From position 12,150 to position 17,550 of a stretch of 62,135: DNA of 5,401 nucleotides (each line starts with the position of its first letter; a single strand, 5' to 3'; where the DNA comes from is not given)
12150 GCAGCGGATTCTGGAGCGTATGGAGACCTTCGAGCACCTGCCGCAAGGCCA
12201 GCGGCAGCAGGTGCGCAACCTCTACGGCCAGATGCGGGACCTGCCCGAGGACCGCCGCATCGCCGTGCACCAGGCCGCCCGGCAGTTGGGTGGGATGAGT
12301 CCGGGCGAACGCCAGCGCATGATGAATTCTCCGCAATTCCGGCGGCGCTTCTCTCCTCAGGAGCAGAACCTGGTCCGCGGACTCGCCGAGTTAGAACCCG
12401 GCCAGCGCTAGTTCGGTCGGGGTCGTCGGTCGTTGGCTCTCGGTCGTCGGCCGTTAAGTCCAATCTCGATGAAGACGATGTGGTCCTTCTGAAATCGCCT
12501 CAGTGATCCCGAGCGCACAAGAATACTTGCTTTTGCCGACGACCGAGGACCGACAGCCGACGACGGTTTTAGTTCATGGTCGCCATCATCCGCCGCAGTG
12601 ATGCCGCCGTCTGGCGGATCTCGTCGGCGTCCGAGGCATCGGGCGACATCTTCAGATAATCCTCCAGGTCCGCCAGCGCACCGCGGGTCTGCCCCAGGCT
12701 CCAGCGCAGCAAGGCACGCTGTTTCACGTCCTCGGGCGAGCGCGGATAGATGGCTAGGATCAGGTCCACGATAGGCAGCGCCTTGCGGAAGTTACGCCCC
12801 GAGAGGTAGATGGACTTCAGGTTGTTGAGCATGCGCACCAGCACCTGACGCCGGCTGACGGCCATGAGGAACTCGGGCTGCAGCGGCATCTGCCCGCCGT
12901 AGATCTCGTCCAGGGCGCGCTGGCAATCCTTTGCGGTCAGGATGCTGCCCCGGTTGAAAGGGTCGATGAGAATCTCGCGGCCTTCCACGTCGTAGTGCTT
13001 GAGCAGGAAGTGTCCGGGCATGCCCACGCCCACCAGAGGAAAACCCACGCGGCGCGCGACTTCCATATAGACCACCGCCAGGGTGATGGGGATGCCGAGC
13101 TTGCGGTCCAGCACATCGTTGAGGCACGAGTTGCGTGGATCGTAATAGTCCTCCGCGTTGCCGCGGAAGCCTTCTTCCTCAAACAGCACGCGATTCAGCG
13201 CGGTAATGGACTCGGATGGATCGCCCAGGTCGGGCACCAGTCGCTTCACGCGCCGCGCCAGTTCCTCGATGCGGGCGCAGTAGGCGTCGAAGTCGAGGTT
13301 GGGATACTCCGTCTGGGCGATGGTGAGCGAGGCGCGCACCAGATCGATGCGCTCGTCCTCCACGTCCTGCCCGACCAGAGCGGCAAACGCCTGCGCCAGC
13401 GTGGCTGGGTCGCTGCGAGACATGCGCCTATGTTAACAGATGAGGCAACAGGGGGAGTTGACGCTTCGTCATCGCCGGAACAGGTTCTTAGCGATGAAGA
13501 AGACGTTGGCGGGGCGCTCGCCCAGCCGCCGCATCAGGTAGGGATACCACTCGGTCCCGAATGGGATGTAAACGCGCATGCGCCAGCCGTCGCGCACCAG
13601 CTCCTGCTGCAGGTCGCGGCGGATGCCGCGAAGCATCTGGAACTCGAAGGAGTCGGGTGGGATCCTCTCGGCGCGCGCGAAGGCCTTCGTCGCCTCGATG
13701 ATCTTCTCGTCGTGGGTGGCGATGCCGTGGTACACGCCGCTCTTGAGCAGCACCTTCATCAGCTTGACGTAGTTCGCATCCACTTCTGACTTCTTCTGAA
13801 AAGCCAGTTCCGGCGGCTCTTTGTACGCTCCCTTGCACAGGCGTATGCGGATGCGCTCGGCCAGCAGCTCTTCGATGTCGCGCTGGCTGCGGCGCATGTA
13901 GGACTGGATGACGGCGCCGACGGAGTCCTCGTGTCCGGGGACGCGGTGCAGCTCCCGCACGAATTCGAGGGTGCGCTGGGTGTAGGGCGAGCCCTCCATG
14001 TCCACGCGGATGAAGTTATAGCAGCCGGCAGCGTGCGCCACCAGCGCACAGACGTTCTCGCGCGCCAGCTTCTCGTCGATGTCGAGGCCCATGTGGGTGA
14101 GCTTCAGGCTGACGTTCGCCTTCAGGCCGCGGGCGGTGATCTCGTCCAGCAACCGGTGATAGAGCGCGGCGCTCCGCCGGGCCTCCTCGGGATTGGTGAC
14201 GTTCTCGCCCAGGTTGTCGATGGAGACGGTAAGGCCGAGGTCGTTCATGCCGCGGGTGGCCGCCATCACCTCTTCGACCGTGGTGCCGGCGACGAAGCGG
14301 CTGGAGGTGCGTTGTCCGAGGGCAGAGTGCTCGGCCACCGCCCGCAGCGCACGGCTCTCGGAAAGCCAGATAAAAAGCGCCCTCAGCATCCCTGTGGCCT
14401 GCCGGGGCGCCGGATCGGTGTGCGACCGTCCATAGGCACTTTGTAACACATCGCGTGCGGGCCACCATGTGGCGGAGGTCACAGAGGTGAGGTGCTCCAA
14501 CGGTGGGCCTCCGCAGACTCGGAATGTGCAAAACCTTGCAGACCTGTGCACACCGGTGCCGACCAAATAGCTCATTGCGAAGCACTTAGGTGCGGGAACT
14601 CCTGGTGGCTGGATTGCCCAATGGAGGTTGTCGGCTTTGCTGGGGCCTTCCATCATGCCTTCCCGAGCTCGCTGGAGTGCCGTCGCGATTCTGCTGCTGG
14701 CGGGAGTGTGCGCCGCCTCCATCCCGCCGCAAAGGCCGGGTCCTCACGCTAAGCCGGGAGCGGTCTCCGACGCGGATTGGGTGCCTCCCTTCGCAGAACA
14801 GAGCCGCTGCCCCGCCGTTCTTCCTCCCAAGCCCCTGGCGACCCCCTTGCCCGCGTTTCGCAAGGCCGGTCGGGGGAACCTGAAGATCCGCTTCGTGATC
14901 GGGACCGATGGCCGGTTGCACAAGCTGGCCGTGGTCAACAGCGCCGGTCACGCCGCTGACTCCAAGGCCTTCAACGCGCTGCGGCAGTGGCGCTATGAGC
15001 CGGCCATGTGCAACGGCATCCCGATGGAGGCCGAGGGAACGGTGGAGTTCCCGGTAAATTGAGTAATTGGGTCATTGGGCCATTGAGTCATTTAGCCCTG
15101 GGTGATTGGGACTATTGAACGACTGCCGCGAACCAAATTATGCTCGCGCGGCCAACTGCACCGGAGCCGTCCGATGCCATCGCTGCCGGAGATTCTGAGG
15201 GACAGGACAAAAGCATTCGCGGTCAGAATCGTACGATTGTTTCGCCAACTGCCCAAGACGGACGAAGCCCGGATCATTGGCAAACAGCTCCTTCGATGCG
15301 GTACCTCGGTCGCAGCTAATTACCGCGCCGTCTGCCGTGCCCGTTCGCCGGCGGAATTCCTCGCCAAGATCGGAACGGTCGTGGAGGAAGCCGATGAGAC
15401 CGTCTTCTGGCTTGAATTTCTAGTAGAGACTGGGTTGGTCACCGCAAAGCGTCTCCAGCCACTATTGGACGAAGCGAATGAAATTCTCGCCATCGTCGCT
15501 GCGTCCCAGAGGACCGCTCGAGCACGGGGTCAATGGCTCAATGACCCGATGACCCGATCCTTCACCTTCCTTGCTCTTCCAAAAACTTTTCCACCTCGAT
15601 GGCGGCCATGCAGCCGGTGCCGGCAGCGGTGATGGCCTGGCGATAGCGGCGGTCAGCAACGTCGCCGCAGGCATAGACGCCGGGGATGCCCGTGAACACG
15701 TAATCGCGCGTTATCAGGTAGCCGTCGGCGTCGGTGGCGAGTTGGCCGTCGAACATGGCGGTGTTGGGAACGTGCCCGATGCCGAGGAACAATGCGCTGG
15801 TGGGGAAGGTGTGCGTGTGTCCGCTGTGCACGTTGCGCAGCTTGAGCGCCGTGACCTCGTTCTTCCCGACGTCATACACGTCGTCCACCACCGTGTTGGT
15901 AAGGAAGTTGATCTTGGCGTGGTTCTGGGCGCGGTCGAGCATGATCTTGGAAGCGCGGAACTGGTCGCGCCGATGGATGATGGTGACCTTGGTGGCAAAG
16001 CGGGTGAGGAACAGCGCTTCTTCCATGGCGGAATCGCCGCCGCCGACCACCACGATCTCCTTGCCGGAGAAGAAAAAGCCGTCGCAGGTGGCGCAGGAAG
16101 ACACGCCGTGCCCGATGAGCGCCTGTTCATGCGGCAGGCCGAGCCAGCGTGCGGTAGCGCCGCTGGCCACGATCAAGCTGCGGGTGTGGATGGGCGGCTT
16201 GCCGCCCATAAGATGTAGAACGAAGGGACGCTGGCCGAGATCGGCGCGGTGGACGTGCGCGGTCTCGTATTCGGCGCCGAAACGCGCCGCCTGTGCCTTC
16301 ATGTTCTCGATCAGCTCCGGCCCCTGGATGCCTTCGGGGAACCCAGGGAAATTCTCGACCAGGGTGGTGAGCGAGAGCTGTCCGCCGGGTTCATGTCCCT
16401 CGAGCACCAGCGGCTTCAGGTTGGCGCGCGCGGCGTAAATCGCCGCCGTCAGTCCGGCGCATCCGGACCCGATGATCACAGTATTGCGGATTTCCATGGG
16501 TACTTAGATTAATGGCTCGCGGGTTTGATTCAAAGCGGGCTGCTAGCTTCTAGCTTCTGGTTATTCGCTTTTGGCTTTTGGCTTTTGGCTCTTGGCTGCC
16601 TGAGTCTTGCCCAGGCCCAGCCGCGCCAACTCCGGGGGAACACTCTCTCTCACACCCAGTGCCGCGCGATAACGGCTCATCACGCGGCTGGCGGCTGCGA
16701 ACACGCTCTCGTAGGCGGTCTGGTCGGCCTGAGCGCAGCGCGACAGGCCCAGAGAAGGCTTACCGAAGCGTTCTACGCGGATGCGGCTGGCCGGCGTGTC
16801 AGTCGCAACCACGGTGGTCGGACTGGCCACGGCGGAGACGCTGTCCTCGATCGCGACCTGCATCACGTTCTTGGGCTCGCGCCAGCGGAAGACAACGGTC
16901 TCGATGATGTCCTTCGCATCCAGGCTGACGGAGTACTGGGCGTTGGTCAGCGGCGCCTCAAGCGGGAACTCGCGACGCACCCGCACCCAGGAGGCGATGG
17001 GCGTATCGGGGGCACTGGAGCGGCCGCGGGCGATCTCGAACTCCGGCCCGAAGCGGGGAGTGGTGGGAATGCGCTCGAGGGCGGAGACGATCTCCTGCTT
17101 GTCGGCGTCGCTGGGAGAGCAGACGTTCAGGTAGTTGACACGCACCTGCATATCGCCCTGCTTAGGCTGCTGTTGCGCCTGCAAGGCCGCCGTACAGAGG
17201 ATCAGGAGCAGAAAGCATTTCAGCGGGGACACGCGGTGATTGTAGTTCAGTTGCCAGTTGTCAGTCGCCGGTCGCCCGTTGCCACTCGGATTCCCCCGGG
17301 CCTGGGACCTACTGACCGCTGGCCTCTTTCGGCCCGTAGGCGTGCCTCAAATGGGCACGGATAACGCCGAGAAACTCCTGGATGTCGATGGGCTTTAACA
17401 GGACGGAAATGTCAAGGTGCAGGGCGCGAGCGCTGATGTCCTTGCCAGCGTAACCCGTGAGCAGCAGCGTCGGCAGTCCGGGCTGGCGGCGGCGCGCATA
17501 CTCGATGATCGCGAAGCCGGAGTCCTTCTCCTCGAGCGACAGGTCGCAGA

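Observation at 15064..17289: Degenerate 7-8 nt tandem arrays occupy four consecutive gene junctions and donate terminal codons and stop codons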

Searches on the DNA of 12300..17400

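Call 37: search_rna_families(source=window, start=12300, end=17400, threshold=evalue, max_evalue=1)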
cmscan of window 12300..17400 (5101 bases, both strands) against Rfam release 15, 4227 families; matches with E-value up to 1: 0.
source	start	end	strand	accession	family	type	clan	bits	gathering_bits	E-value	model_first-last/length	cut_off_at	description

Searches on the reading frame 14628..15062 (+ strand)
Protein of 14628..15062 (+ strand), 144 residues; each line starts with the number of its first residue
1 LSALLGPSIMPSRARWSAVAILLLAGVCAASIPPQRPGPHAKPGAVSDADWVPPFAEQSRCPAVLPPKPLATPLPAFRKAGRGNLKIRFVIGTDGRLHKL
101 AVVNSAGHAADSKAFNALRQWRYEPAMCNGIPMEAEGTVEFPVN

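Call 4: search_protein_families(library=pfam, proteins=[window:14628-15062:+], max_evalue=0.01)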
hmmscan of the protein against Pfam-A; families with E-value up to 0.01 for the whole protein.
window:14628-15062:+ (144 aa): 1 family
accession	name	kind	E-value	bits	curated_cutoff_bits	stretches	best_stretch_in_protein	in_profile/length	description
PF03544.19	TonB_C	-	5.5e-11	43.2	24.6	1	78-141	11-77/79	Gram-negative bacterial TonB protein C-terminal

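Call 101: search_protein_families(library=ncbifam, proteins=[window:14628-15062:+], max_evalue=0.001)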
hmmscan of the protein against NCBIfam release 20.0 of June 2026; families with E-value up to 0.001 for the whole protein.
window:14628-15062:+ (144 aa): 4 families
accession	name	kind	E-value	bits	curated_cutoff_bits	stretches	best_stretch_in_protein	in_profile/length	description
TIGR01352.1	tonB_Cterm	subfamily_domain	2.5e-09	37.4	27.1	1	73-142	4-74/76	TonB family protein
NF038079.1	TonB_sider_MxcH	equivalog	1.1e-05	23.8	925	1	78-135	18-75/792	TonB-dependent siderophore myxochelin receptor MxcH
NF008082.0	PRK10819.1-3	equivalog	0.00067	19.5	265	0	82-127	178-224/242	TonB system transport protein TonB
NF008083.0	PRK10819.1-4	equivalog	0.00068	19.7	448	0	83-127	174-219/239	TonB system transport protein TonB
